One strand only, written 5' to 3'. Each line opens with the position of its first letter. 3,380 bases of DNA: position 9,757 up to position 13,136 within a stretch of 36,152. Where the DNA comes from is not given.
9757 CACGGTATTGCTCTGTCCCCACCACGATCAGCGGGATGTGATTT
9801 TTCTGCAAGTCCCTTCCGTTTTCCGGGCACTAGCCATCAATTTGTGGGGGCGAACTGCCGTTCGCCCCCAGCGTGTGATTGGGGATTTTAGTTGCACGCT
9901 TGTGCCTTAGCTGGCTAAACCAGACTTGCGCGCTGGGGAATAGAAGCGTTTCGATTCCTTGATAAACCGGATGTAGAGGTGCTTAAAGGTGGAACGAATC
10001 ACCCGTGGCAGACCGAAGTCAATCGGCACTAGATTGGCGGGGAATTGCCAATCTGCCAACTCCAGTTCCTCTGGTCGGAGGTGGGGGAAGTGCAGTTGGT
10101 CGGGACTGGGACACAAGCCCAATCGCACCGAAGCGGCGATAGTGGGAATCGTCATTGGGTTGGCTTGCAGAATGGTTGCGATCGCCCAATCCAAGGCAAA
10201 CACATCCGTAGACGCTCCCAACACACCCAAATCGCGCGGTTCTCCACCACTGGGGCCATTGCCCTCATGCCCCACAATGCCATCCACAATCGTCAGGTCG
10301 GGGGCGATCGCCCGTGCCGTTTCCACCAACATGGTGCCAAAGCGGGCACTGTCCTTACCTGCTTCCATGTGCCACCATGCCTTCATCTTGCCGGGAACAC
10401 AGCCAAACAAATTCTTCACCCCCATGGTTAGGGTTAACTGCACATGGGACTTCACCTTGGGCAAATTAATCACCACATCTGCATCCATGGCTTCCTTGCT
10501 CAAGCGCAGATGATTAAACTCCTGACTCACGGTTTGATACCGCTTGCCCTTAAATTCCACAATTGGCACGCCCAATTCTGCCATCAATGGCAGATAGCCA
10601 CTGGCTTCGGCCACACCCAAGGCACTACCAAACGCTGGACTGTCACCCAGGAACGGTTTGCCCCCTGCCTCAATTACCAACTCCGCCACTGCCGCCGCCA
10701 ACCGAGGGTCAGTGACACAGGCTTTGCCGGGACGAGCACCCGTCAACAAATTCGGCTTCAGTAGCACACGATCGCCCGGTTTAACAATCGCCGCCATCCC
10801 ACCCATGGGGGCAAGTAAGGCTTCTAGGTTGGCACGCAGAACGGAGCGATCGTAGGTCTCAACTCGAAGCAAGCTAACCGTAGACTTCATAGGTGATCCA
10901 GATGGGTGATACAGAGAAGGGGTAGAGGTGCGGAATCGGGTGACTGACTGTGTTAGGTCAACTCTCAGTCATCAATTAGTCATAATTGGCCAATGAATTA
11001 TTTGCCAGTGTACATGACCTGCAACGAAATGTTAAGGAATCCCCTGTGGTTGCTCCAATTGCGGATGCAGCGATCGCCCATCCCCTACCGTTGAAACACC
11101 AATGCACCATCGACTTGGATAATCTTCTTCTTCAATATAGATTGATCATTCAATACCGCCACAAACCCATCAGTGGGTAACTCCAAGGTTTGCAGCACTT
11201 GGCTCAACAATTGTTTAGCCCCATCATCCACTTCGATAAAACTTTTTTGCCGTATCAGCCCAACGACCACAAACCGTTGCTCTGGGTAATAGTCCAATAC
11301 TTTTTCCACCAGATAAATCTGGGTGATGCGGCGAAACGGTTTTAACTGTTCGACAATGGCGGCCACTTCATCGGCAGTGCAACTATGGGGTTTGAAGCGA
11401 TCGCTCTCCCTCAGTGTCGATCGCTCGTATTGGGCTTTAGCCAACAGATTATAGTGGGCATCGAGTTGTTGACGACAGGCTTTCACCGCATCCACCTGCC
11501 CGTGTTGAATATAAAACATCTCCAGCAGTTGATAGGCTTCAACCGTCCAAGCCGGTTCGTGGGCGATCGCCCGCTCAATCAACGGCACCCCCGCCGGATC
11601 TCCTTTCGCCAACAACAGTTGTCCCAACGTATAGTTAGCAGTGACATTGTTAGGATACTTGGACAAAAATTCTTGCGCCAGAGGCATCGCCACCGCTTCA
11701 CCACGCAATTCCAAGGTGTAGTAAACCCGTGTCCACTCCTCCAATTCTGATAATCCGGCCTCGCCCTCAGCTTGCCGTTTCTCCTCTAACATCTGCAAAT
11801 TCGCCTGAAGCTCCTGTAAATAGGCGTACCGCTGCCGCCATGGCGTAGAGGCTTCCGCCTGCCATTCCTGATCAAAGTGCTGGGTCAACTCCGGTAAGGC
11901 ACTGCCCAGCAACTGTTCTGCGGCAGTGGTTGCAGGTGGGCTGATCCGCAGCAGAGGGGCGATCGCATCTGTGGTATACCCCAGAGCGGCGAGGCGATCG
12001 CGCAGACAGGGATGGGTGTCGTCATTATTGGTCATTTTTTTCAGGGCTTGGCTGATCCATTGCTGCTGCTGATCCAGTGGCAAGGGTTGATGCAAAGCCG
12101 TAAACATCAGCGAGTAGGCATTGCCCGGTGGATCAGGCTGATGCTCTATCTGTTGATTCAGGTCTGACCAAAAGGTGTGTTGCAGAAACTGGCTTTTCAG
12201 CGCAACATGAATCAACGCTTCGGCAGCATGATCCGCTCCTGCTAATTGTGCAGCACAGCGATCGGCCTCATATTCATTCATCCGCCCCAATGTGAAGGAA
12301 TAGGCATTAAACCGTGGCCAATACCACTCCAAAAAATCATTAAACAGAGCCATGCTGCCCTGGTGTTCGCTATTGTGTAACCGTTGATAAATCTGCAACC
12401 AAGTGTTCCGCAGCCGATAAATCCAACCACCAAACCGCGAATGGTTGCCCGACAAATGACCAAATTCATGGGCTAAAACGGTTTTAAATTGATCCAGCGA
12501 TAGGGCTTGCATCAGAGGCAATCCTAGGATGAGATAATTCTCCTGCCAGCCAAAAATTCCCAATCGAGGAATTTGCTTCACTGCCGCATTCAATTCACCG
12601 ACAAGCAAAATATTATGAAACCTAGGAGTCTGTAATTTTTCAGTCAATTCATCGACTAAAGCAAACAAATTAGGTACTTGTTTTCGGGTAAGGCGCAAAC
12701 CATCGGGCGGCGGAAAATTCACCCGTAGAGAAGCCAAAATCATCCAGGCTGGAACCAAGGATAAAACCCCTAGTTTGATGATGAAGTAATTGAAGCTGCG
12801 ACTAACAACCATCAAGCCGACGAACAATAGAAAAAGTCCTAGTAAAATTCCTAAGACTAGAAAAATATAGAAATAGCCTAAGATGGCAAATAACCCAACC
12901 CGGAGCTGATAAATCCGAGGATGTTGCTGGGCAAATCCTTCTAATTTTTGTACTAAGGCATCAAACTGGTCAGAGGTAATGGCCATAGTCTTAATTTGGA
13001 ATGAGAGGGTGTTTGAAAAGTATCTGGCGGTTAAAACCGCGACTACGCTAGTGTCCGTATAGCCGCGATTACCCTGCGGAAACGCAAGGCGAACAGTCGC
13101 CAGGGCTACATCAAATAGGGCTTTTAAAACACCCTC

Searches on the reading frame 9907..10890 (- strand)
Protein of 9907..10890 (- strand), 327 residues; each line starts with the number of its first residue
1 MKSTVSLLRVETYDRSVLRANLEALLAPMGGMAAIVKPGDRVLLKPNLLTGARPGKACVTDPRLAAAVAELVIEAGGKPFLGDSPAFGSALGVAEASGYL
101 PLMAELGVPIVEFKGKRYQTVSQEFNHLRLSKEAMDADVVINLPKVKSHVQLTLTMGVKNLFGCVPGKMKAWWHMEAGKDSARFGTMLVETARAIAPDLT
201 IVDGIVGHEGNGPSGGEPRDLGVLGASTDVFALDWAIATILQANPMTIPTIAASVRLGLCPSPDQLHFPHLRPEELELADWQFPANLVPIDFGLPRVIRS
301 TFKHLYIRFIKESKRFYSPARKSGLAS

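Call 10: search_protein_families(library=pfam, proteins=[window:9907-10890:-], max_evalue=0.00001)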
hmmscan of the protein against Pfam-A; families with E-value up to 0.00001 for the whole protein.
window:9907-10890:- (327 aa): 1 family
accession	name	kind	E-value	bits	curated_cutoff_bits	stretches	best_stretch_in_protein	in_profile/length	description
PF04015.17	DUF362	-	6.4e-61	206.3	24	1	42-238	1-199/200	Domain of unknown function (DUF362)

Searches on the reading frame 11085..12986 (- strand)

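Call 10: search_protein_families(library=pfam, proteins=[window:11085-12986:-], max_evalue=0.00001)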
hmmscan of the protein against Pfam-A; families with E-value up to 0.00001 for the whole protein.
window:11085-12986:- (633 aa): 1 family
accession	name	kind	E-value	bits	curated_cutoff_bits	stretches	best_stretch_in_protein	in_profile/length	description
PF01435.24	Peptidase_M48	-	4.1e-14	53.3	20.3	1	147-337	44-184/186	Peptidase family M48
